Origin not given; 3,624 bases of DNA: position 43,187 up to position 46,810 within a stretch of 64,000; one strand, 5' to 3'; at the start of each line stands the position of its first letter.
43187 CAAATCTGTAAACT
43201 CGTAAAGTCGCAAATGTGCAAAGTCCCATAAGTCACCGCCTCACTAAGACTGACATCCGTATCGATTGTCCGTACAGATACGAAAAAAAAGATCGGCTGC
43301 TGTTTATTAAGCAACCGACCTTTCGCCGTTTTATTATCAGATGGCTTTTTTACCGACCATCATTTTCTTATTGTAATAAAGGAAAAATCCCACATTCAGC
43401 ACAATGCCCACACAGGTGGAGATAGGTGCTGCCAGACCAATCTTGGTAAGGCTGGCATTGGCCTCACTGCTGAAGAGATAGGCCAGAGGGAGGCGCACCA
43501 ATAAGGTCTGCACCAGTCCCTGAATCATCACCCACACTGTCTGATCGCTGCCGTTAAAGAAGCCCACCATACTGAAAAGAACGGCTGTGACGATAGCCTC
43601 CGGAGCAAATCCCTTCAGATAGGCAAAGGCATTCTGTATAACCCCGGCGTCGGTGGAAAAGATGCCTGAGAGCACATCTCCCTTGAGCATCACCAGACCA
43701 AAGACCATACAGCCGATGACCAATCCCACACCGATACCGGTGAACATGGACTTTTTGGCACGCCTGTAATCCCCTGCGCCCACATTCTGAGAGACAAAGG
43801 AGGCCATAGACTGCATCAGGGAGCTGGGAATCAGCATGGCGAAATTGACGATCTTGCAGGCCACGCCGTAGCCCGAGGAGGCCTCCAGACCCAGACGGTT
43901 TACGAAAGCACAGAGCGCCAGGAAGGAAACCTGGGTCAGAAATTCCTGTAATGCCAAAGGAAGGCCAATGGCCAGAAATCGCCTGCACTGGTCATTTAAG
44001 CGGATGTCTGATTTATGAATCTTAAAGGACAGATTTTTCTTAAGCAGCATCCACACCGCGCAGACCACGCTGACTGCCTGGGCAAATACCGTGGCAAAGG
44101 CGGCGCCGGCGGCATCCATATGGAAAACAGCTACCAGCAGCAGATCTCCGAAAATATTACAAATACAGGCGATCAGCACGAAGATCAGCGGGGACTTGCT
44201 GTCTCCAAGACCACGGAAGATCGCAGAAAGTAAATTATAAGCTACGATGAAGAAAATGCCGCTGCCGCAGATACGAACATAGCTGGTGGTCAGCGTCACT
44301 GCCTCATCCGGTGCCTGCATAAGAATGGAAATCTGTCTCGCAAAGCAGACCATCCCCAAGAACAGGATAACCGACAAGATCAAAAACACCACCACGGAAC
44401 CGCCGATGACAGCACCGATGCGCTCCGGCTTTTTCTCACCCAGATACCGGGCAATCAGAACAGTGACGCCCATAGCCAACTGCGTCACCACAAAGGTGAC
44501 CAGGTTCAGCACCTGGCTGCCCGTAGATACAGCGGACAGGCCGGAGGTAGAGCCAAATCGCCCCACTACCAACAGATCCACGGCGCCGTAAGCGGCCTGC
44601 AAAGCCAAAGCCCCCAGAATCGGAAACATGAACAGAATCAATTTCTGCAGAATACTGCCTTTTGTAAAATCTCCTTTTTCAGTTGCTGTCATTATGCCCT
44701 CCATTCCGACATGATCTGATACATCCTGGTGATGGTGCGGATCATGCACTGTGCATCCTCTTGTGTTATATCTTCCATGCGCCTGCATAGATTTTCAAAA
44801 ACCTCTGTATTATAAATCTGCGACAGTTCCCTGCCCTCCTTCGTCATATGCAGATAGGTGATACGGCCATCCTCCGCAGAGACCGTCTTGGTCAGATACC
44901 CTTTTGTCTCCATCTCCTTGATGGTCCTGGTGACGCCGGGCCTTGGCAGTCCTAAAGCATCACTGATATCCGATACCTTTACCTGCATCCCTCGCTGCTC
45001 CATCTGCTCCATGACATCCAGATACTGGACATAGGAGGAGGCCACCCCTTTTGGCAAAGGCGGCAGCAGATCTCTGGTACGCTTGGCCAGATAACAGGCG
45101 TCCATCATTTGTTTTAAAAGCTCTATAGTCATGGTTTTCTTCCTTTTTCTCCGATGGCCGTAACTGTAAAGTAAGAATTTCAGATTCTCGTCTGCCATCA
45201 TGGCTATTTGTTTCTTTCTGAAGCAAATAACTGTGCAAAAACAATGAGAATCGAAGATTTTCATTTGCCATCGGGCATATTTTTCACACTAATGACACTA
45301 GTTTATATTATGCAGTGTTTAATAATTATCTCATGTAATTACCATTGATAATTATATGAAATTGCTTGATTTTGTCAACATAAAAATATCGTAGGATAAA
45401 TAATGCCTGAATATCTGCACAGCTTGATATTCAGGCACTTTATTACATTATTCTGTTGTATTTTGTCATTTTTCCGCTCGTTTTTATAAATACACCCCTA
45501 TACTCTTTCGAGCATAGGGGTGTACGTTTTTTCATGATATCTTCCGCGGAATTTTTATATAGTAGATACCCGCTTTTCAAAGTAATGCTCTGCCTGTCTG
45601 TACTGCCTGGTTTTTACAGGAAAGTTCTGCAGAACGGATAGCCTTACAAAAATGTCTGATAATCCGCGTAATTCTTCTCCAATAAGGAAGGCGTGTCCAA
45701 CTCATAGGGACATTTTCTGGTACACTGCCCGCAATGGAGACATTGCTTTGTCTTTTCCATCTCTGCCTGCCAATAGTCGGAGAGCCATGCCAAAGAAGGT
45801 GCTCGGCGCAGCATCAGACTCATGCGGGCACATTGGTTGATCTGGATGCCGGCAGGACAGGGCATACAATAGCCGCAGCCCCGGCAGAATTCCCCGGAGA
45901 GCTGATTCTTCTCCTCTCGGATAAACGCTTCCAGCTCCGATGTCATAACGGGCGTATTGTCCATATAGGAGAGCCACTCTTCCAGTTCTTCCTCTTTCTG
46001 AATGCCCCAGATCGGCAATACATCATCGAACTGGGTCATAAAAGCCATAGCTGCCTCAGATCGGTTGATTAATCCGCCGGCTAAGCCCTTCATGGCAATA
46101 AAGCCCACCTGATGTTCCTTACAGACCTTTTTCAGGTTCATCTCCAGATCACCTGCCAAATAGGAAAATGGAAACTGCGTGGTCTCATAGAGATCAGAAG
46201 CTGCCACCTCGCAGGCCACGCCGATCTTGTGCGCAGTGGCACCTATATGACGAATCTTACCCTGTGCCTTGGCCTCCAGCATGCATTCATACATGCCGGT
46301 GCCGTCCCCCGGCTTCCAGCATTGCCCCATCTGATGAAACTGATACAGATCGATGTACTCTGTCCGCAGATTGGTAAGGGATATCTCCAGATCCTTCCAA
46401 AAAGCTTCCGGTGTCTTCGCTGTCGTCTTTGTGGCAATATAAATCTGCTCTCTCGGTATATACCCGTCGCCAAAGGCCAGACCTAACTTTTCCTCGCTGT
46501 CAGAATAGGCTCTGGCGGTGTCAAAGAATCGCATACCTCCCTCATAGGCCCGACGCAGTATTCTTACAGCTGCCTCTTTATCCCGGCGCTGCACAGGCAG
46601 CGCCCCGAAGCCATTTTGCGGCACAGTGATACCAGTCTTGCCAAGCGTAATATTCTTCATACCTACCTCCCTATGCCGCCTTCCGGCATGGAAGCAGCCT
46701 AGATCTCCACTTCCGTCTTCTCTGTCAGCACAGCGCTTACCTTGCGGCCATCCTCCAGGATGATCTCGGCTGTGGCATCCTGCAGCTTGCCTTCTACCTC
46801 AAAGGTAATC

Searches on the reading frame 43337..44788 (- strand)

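Call 63: search_protein_families(library=pfam, proteins=[window:43337-44788:-], max_evalue=0.00001)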
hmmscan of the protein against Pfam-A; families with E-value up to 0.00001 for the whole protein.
window:43337-44788:- (483 aa): 1 family
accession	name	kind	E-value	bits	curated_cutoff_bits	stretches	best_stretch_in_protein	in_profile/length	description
PF01554.23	MatE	-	4.4e-52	176.5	24.9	2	56-215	1-159/161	MatE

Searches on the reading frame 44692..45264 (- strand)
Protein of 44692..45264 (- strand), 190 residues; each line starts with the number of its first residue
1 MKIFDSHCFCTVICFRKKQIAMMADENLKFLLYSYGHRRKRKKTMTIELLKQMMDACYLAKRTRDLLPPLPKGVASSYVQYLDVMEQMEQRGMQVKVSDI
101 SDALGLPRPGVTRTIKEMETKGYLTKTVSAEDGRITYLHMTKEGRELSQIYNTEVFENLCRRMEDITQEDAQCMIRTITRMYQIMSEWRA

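Call 63: search_protein_families(library=pfam, proteins=[window:44692-45264:-], max_evalue=0.00001)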
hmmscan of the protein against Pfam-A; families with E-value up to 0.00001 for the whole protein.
window:44692-45264:- (190 aa): 4 families
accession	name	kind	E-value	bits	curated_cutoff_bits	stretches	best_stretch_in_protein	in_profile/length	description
PF12802.13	MarR_2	-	6.4e-11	42.7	27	1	79-135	8-61/61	MarR family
PF01047.28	MarR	-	6.1e-07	29.7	24.6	1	95-135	18-58/59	MarR family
PF22381.2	Staph_reg_Sar_Rot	-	4.3e-06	27.2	27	1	90-148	26-82/85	Transcriptional regulator SarA/Rot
PF13463.12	HTH_27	-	4.6e-06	27.3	22.2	0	91-144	15-68/68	Winged helix DNA-binding domain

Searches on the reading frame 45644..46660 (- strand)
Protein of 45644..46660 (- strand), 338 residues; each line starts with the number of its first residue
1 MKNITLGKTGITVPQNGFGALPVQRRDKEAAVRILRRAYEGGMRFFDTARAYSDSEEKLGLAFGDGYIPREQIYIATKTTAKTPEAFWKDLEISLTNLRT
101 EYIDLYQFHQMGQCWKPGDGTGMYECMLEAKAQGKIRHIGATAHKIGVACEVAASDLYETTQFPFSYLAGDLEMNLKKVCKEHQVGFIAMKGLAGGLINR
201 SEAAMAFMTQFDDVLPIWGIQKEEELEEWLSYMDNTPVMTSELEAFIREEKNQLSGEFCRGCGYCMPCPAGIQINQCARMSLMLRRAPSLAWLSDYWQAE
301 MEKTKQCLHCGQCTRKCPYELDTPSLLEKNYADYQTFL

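Call 63: search_protein_families(library=pfam, proteins=[window:45644-46660:-], max_evalue=0.00001)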
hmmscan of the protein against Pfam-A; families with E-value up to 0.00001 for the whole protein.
window:45644-46660:- (338 aa): 3 families
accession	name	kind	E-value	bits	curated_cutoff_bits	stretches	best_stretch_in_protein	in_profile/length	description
PF00248.27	Aldo_ket_red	-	1.7e-29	103.3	24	1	24-203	14-202/291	Aldo/keto reductase family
PF13534.11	Fer4_17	-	9.2e-10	39.4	22.2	1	258-322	1-61/61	4Fe-4S dicluster domain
PF13187.11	Fer4_9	-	1.7e-07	31.6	27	1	259-320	2-50/52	4Fe-4S dicluster domain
